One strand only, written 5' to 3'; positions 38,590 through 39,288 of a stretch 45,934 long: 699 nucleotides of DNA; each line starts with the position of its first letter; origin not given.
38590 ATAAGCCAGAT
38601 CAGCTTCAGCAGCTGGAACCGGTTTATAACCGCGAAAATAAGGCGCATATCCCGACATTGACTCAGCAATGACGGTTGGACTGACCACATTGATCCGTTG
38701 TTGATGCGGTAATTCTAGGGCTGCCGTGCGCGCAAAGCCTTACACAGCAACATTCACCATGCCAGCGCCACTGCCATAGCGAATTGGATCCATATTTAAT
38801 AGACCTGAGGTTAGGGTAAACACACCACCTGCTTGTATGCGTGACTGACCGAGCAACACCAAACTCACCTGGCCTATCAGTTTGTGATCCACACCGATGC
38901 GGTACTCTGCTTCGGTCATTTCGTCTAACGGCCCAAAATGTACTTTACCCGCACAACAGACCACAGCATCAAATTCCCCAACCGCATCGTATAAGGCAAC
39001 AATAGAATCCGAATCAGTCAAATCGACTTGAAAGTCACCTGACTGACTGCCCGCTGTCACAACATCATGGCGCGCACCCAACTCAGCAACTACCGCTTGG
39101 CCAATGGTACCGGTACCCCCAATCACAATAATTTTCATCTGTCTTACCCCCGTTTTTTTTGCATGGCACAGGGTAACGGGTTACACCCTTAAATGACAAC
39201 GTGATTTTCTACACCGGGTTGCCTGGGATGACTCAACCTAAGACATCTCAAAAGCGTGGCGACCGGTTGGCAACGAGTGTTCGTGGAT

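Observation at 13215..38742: Three intact-looking genes each carry a single in-frame TAA of the same apparent type (GAA to TAA), all on the minus strand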

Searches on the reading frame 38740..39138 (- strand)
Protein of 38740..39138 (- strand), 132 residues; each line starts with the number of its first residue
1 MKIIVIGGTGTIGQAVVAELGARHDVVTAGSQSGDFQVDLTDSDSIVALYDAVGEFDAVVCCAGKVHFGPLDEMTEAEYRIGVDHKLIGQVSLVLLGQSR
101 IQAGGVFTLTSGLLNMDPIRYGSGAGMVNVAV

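Call 10: search_protein_families(library=pfam, proteins=[window:38743-39138:-])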
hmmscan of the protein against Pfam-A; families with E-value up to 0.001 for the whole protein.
window:38743-39138:- (132 aa): 4 families
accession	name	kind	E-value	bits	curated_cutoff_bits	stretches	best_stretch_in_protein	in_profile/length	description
PF01370.27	Epimerase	-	5.3e-07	29.7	20.9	1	3-79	1-86/240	NAD dependent epimerase/dehydratase family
PF04321.23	RmlD_sub_bind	-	2.4e-05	24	27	1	1-65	1-61/287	RmlD substrate binding domain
PF08659.16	KR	-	0.00032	21.1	22.6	0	36-98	58-124/180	KR domain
PF00106.31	adh_short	-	0.00047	20.1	26.6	0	7-93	31-115/195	short chain dehydrogenase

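Call 24: find_encoding_contigs(protein=window:38740-39138:-, flank=10000, max_places=10)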
Protein window:38740-39138:- (132 aa): 7 contigs read that carry it; 5 places shown.
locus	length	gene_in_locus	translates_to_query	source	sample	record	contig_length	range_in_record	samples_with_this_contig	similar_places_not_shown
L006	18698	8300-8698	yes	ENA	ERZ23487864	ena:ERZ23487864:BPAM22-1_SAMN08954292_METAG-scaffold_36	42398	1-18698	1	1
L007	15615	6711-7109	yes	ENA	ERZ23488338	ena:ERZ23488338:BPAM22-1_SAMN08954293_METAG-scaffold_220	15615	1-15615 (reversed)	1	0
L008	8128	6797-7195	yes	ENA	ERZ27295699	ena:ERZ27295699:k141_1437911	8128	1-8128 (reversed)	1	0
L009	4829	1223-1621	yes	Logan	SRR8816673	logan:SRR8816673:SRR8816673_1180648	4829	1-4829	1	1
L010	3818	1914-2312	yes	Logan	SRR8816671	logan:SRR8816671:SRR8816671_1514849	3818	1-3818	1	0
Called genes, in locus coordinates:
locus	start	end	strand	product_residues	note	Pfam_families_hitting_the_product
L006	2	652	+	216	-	?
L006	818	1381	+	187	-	-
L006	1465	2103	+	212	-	PF20903:SPL (weak)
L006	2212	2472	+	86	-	PF13711:DUF4160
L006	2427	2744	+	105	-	PF10387:DUF2442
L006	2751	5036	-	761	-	PF01751:Toprim, PF01131:Topoisom_bac, PF01396:Zn_ribbon_Top1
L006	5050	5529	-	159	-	PF04361:DUF494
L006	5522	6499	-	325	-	PF02481:DNA_processg_A, PF17782:WHD_DprA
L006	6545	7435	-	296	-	PF03279:Lip_A_acyltrans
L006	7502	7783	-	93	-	PF02954:HTH_8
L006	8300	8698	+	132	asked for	PF01370:Epimerase (weak), PF04321:RmlD_sub_bind (faint)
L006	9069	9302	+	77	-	-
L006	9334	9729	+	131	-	-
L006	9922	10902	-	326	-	-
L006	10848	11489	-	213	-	-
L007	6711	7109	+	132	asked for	PF01370:Epimerase (weak), PF04321:RmlD_sub_bind (faint)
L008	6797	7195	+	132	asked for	PF01370:Epimerase (weak), PF04321:RmlD_sub_bind (faint)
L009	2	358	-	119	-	?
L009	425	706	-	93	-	PF02954:HTH_8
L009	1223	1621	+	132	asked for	PF01370:Epimerase (weak), PF04321:RmlD_sub_bind (faint)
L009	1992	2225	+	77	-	-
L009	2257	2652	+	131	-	-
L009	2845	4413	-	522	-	-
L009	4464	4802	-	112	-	PF01207:Dus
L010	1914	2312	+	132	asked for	PF01370:Epimerase (weak), PF04321:RmlD_sub_bind (faint)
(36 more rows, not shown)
